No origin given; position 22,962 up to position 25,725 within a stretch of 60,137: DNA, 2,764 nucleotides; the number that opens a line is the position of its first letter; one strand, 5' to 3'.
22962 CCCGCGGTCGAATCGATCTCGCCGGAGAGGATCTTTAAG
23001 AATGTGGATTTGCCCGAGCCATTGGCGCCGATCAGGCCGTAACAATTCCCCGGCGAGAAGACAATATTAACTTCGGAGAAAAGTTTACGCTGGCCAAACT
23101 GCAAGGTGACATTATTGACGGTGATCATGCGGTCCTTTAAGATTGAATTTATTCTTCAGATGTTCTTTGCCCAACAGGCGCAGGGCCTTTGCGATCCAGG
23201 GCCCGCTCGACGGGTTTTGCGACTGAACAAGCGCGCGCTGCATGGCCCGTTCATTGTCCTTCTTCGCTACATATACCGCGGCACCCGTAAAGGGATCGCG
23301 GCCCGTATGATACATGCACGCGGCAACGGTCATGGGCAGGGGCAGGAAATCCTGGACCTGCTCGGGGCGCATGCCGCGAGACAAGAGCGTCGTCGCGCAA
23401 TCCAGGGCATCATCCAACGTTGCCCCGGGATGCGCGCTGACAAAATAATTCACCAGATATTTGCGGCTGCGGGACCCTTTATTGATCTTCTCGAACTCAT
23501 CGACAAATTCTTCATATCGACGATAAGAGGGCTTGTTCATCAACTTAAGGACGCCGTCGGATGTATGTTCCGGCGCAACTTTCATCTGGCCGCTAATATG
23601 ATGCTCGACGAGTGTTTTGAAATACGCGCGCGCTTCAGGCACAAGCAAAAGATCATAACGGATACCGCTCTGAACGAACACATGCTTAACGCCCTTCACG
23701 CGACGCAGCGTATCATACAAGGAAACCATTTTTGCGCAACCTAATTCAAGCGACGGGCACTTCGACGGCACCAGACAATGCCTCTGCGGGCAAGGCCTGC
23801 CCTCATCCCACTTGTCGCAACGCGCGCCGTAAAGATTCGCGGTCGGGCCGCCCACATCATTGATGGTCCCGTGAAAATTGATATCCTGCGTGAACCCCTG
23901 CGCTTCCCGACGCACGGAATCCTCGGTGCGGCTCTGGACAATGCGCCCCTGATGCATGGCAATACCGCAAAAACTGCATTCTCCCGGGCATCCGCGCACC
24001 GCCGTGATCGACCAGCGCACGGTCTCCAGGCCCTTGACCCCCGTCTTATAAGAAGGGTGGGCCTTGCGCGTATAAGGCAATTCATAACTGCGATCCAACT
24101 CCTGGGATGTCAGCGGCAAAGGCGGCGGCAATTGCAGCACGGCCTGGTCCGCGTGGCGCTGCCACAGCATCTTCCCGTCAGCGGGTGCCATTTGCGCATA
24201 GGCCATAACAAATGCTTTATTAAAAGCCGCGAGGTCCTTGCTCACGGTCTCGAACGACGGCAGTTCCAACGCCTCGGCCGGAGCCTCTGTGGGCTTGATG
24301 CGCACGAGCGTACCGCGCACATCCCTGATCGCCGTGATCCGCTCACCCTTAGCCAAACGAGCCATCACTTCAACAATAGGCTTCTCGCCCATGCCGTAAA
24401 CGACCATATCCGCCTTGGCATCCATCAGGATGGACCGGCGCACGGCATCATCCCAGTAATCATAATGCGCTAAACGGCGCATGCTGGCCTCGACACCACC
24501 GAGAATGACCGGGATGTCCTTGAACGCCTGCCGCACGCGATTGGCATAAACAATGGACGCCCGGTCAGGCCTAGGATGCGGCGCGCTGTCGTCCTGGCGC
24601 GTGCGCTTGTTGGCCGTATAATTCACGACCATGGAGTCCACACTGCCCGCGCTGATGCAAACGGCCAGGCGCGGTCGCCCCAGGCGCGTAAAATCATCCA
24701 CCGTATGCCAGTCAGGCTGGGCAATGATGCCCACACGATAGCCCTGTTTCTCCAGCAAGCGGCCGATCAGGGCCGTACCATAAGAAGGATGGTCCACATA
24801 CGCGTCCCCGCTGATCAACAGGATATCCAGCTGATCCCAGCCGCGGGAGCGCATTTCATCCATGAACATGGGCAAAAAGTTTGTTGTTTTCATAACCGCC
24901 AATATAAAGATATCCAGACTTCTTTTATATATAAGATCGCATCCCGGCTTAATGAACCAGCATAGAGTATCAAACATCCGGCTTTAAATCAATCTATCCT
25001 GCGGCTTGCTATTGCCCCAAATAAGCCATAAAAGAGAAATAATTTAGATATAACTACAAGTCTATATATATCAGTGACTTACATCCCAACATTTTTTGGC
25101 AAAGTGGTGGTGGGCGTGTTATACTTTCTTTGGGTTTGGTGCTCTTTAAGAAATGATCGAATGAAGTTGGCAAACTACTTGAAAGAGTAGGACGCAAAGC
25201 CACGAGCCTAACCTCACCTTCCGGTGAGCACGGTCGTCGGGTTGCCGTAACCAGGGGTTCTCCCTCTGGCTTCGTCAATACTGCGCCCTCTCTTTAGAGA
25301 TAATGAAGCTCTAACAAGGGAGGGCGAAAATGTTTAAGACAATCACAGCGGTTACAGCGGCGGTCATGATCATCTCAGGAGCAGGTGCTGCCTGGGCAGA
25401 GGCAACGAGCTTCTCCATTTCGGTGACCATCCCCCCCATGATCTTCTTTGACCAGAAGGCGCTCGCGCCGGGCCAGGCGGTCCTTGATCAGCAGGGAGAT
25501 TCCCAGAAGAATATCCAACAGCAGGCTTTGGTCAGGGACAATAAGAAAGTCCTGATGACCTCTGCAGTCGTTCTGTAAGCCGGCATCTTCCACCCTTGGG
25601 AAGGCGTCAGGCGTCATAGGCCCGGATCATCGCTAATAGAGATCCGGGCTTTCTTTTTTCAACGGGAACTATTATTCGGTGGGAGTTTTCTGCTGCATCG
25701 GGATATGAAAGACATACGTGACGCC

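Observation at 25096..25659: c-di-GMP riboswitch controls a mini-protein that is essentially signal peptide + pilin donor strand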

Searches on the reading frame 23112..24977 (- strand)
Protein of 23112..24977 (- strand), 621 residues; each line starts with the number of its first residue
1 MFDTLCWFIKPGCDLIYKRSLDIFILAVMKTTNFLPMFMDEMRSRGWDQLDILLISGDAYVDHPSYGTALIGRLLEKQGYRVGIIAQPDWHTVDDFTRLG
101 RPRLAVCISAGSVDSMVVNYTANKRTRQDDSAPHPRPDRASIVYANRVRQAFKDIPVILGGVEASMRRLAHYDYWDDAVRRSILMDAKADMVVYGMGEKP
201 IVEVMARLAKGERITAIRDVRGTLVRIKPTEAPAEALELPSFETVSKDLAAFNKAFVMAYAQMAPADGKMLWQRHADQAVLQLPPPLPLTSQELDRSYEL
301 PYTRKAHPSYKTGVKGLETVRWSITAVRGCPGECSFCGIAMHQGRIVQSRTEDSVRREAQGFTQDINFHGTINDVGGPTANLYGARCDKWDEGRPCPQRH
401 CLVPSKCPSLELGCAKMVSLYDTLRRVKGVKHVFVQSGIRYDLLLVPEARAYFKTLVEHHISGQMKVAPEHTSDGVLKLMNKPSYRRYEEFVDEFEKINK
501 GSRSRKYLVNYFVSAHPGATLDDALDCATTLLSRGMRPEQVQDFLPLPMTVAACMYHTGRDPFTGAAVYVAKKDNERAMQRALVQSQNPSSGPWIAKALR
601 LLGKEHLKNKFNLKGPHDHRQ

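Call 10: search_protein_families(library=ncbifam, proteins=[window:23112-24977:-], max_evalue=0.1)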
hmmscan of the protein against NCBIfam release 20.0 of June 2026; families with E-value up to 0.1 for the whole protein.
window:23112-24977:- (621 aa): 10 families
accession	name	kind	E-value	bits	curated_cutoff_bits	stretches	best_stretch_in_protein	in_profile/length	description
TIGR03904.1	SAM_YgiQ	equivalog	5.4e-235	781.2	462.35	1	34-585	1-558/558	YgiQ family radical SAM protein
TIGR04014.1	B12_SAM_MJ_0865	equivalog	2.8e-06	26.4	360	1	324-385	163-221/434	methyl-coenzyme M reductase glutamine C-methyltransferase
TIGR04013.1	B12_SAM_MJ_1487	hypoth_equivalog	5.7e-06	25.4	251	1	323-364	153-194/382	TIGR04013 family B12-binding domain/radical SAM domain-containing protein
TIGR01579.1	MiaB-like-C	equivalog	0.00014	21.3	357.05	1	302-364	120-182/416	tRNA (N(6)-L-threonylcarbamoyladenosine(37)-C(2))-methylthiotransferase MtaB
TIGR04072.2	rSAM_ladder_B12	equivalog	0.00014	20.7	360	0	323-365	182-224/443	lipid biosynthesis B12-binding/radical SAM protein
TIGR00089.1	TIGR00089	subfamily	0.00032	19.6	251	1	318-361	137-179/429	MiaB/RimO family radical SAM methylthiotransferase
NF050148.1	rSAM_ApyD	equivalog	0.0027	16.2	750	0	308-342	188-220/645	RiPP biosynthesis radical SAM protein ApyD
TIGR04367.1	HpnR_B12_rSAM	equivalog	0.011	14.3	650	1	323-360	188-225/490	hopanoid C-3 methylase HpnR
NF033712.0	B12_rSAM_KedN5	subfamily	0.044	12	700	0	326-363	200-237/624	KedN5 family methylcobalamin-dependent radical SAM C-methyltransferase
TIGR01125.1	TIGR01125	equivalog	0.088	11.8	356.95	0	328-361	144-176/432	30S ribosomal protein S12 methylthiotransferase RimO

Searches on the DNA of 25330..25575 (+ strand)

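Call 23: search_rna_families(sources=[L009, L010, L011, L002, L003, L004, L005], threshold=gathering)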
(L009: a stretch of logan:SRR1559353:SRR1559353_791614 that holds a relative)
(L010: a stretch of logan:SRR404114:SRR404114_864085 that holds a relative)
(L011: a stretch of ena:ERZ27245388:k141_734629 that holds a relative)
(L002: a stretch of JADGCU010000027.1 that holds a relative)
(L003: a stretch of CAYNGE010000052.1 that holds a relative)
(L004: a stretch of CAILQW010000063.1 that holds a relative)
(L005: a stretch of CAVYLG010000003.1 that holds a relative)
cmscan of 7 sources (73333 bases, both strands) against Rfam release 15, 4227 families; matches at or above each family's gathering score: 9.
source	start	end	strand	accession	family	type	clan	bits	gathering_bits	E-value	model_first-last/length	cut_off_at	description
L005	19271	19637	+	RF00010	RNaseP_bact_a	Gene; ribozyme;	CL00002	154.3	100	1e-47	1-367/367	no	Bacterial RNase P class A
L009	116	211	+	RF01051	c-di-GMP-I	Cis-reg; riboswitch;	CL00126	78.6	35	1e-13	1-87/87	no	c-di-GMP-I riboswitch aptamer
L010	116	211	+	RF01051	c-di-GMP-I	Cis-reg; riboswitch;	CL00126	78.6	35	1e-13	1-87/87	no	c-di-GMP-I riboswitch aptamer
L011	10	100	+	RF01051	c-di-GMP-I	Cis-reg; riboswitch;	CL00126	78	35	1.4e-13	1-87/87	no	c-di-GMP-I riboswitch aptamer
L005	16505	16595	-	RF01051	c-di-GMP-I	Cis-reg; riboswitch;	CL00126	75.1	35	7.5e-13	1-87/87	no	c-di-GMP-I riboswitch aptamer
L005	17956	18029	+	RF00005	tRNA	Gene; tRNA;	CL00001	74.8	29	1.7e-14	1-71/71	no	tRNA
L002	16393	16483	-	RF01051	c-di-GMP-I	Cis-reg; riboswitch;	CL00126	72.2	35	3.9e-12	1-87/87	no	c-di-GMP-I riboswitch aptamer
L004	16300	16391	-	RF03167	c-di-GMP-I-GGC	Cis-reg; riboswitch;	CL00126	62.7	59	2.3e-12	1-80/80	no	c-di-GMP-I-GGC riboswitch aptamer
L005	5934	6003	+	RF01734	Fluoride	Cis-reg; riboswitch;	-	49.8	34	9.5e-11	1-64/64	no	Fluoride riboswitch aptamer (crcB RNA motif)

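Call 35: search_rna_families(sources=[L012, L013, L014, L015], threshold=gathering)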
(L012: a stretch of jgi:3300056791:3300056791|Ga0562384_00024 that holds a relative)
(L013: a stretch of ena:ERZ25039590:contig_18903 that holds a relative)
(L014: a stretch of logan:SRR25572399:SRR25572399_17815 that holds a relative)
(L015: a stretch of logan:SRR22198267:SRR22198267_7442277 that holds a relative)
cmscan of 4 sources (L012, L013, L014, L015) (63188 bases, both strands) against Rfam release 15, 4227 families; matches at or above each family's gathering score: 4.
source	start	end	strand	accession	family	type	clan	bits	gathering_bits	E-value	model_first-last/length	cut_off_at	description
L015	6503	6594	+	RF01051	c-di-GMP-I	Cis-reg; riboswitch;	CL00126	77.4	35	1.8e-13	1-87/87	no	c-di-GMP-I riboswitch aptamer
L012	8804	8894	+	RF01051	c-di-GMP-I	Cis-reg; riboswitch;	CL00126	73.6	35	1.5e-12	1-87/87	no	c-di-GMP-I riboswitch aptamer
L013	8903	8993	+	RF03167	c-di-GMP-I-GGC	Cis-reg; riboswitch;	CL00126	66.9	59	1.2e-13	1-80/80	no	c-di-GMP-I-GGC riboswitch aptamer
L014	3516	3607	+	RF01051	c-di-GMP-I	Cis-reg; riboswitch;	CL00126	58.8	35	6e-09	1-87/87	no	c-di-GMP-I riboswitch aptamer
